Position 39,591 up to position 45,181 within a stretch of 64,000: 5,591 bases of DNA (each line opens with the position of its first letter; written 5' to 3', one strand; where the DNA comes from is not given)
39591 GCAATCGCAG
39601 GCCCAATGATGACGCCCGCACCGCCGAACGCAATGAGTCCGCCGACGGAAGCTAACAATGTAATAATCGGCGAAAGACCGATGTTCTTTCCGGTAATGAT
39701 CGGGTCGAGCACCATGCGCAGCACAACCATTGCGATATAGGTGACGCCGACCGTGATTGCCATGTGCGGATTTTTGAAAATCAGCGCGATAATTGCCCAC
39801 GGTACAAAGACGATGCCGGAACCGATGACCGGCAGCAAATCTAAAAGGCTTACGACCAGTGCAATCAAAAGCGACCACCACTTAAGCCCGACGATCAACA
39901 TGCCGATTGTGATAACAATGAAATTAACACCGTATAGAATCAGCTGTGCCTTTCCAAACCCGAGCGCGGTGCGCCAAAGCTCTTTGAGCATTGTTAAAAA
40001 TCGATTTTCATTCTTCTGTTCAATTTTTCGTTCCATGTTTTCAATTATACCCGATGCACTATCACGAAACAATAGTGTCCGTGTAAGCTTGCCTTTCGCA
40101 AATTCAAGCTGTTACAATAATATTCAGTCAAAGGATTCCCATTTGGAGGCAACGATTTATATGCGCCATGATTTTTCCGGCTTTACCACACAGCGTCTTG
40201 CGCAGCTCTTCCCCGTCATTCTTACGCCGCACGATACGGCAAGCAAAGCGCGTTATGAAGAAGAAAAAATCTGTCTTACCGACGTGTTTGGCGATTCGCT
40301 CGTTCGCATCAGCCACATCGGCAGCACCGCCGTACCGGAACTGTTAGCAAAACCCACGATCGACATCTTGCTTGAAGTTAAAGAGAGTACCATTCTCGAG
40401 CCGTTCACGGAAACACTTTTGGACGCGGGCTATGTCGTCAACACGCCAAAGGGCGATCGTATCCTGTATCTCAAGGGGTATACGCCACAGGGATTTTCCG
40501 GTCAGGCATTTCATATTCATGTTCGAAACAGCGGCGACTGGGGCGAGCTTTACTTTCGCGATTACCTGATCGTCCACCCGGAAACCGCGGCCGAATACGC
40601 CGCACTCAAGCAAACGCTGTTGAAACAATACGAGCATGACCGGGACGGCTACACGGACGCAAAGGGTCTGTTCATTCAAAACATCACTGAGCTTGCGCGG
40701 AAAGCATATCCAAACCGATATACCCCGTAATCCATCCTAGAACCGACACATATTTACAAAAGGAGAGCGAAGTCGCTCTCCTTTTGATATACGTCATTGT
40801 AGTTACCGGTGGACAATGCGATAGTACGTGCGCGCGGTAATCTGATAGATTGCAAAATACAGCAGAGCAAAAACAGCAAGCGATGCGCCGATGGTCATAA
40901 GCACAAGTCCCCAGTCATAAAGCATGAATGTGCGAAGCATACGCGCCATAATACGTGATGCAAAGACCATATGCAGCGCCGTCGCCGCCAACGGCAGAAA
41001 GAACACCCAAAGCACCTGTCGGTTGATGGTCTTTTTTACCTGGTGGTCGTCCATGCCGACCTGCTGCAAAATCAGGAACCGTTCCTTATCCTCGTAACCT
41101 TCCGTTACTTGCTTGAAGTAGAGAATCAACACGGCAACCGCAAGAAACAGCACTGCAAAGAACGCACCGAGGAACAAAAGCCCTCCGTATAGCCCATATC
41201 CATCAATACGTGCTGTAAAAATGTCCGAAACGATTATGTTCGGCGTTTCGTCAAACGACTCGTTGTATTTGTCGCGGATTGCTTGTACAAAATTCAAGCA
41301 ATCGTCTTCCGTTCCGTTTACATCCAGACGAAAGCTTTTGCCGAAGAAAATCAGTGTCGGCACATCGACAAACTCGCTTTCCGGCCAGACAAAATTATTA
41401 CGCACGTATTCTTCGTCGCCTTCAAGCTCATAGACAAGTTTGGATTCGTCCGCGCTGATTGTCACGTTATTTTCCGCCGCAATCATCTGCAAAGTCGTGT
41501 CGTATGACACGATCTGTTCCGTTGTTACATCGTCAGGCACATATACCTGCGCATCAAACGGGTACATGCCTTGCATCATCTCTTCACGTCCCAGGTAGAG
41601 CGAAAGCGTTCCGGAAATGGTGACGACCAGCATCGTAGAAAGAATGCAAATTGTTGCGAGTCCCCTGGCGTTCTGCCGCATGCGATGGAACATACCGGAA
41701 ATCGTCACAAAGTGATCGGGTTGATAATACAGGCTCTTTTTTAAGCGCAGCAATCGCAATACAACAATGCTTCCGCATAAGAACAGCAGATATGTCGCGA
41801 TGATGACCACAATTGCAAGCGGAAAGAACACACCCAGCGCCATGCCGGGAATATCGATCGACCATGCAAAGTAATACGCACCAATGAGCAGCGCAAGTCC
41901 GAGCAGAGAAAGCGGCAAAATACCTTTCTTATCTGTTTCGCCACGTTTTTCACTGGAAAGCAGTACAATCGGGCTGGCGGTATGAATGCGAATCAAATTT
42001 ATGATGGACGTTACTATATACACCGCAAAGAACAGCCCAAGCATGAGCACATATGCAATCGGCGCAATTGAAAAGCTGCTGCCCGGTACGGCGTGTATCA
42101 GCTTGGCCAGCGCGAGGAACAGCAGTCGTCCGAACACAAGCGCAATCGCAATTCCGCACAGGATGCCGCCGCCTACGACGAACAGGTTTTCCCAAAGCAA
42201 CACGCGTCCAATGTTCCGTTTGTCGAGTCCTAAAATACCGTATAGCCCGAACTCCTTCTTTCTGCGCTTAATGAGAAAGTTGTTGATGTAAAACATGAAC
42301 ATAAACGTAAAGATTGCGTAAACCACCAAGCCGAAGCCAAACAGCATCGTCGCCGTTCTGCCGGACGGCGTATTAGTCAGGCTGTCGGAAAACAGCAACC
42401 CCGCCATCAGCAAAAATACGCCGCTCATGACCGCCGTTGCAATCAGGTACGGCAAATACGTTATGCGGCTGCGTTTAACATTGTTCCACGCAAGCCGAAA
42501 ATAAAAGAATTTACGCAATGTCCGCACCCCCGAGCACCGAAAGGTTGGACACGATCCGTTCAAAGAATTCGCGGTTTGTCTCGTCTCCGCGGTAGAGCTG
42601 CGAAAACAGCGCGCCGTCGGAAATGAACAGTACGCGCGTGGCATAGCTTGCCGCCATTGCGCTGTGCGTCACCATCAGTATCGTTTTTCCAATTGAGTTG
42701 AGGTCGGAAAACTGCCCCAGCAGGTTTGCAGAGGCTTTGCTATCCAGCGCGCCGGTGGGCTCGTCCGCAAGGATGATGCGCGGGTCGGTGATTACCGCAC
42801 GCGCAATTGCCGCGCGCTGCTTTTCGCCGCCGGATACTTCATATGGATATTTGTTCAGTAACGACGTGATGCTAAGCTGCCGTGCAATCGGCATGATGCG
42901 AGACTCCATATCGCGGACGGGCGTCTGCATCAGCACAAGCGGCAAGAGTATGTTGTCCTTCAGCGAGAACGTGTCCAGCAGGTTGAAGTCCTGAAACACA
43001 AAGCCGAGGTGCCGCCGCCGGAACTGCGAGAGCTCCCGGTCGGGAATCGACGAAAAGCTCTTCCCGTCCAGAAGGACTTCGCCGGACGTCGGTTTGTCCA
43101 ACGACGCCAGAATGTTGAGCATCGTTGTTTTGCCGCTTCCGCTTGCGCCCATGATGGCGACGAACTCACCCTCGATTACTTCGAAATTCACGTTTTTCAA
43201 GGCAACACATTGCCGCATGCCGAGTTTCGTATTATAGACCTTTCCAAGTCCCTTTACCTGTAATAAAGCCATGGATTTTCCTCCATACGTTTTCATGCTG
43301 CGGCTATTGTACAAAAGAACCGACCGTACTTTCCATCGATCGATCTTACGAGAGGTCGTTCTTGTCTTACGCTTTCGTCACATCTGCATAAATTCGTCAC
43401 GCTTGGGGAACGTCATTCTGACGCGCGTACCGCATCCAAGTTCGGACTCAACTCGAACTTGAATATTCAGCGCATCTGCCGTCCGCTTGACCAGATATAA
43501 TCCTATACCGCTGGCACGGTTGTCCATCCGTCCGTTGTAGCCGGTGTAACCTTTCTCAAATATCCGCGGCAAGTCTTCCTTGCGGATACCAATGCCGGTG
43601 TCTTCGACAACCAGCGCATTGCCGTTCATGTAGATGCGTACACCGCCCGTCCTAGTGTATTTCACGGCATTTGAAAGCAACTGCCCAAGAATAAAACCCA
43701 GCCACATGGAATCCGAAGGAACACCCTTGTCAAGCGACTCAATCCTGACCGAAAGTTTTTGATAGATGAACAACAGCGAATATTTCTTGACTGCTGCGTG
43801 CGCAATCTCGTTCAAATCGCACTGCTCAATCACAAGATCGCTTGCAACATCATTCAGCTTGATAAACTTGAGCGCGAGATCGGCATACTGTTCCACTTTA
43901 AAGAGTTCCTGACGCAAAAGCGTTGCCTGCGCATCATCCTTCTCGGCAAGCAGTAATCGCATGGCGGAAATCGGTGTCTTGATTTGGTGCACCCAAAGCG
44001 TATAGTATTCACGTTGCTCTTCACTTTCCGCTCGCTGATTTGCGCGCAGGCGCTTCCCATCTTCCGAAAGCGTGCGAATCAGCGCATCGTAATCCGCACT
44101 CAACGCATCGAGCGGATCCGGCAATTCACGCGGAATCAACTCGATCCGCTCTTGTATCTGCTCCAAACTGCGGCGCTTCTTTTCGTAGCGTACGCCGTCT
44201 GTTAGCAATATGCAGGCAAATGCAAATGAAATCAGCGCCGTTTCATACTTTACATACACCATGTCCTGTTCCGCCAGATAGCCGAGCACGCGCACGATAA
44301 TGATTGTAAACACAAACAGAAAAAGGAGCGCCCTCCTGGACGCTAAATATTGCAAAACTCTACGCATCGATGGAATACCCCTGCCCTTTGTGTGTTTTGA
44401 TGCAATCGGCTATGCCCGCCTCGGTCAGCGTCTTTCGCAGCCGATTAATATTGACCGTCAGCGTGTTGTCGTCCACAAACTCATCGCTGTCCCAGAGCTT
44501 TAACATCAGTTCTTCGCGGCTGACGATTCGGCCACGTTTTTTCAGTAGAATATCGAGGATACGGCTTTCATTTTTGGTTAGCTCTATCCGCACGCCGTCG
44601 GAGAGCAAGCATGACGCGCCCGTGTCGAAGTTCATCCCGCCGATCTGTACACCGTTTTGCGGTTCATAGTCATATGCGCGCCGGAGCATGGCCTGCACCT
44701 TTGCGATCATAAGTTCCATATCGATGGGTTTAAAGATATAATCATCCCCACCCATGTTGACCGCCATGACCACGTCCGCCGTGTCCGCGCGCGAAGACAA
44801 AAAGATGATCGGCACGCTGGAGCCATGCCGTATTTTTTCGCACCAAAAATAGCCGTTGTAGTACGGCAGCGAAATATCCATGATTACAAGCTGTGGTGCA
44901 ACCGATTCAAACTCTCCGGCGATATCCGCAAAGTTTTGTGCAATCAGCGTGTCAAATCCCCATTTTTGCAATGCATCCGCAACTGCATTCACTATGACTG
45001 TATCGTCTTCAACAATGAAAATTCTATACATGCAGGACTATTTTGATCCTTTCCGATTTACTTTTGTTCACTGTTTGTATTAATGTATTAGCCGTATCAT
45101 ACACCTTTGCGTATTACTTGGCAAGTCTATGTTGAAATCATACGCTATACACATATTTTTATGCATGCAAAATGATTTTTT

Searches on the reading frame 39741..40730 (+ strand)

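Call 54: search_protein_families(library=pfam, proteins=[window:39741-40730:+], max_evalue=0.000001)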
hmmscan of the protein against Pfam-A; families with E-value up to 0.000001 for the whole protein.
window:39741-40730:+ (329 aa): 1 family
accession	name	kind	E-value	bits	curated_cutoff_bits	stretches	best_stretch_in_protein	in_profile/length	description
PF04229.20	GrpB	-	1.9e-41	142.4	25.5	1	158-317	1-158/159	GrpB protein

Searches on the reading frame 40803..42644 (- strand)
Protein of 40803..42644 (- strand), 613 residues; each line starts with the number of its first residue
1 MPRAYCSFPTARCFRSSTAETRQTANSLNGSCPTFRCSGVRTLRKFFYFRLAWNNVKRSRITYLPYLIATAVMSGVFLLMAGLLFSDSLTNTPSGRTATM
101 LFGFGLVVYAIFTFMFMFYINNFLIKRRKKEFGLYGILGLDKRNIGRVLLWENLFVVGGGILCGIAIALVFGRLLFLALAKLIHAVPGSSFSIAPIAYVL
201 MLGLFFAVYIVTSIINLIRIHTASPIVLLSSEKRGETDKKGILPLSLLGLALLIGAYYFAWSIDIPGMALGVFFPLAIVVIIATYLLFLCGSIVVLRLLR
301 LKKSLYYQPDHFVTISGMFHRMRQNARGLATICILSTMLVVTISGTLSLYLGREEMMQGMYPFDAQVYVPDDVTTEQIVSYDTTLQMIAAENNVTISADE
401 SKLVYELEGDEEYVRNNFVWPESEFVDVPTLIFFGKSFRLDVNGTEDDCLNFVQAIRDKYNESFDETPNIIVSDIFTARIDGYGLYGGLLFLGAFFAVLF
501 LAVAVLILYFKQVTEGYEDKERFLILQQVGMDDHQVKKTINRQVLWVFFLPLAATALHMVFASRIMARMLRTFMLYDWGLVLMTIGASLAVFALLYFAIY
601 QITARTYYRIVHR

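Call 54: search_protein_families(library=pfam, proteins=[window:40803-42644:-], max_evalue=0.000001)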
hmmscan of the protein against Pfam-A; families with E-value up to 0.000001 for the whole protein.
window:40803-42644:- (613 aa): 1 family
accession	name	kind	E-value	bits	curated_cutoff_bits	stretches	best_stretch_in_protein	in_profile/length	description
PF02687.27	FtsX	-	3.8e-17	62.9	25.5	2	106-224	4-119/120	FtsX-like permease C-terminal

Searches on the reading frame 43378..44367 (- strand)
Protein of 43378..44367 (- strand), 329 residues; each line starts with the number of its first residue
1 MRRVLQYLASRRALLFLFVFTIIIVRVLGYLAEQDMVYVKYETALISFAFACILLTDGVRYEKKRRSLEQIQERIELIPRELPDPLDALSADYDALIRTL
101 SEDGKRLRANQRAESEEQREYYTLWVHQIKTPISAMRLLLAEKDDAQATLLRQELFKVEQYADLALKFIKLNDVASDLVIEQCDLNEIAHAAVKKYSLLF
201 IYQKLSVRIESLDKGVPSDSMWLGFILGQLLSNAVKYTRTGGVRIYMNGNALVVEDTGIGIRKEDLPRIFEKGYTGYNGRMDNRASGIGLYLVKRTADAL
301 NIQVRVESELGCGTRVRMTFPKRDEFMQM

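Call 54: search_protein_families(library=pfam, proteins=[window:43378-44367:-], max_evalue=0.000001)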
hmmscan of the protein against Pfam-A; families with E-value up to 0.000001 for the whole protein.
window:43378-44367:- (329 aa): 1 family
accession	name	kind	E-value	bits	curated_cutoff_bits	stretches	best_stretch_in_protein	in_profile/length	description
PF02518.31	HATPase_c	-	9.1e-20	71.6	26.4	1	219-323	2-110/111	Histidine kinase-, DNA gyrase B-, and HSP90-like ATPase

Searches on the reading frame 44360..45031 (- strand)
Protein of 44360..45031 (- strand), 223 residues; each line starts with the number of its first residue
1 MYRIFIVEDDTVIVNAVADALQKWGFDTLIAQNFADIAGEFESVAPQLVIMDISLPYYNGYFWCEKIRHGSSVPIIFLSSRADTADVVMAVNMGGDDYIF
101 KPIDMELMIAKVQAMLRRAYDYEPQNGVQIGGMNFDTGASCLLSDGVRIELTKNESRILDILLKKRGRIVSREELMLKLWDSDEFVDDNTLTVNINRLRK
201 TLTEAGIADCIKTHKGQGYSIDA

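Call 54: search_protein_families(library=pfam, proteins=[window:44360-45031:-], max_evalue=0.000001)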
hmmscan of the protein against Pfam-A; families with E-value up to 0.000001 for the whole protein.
window:44360-45031:- (223 aa): 2 families
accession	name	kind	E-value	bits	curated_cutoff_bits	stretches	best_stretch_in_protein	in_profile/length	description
PF00486.34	Trans_reg_C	-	1e-22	80.4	26.2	1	148-220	3-76/77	Transcriptional regulatory protein, C terminal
PF00072.30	Response_reg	-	1.1e-21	77.5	30.2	1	4-112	1-110/111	Response regulator receiver domain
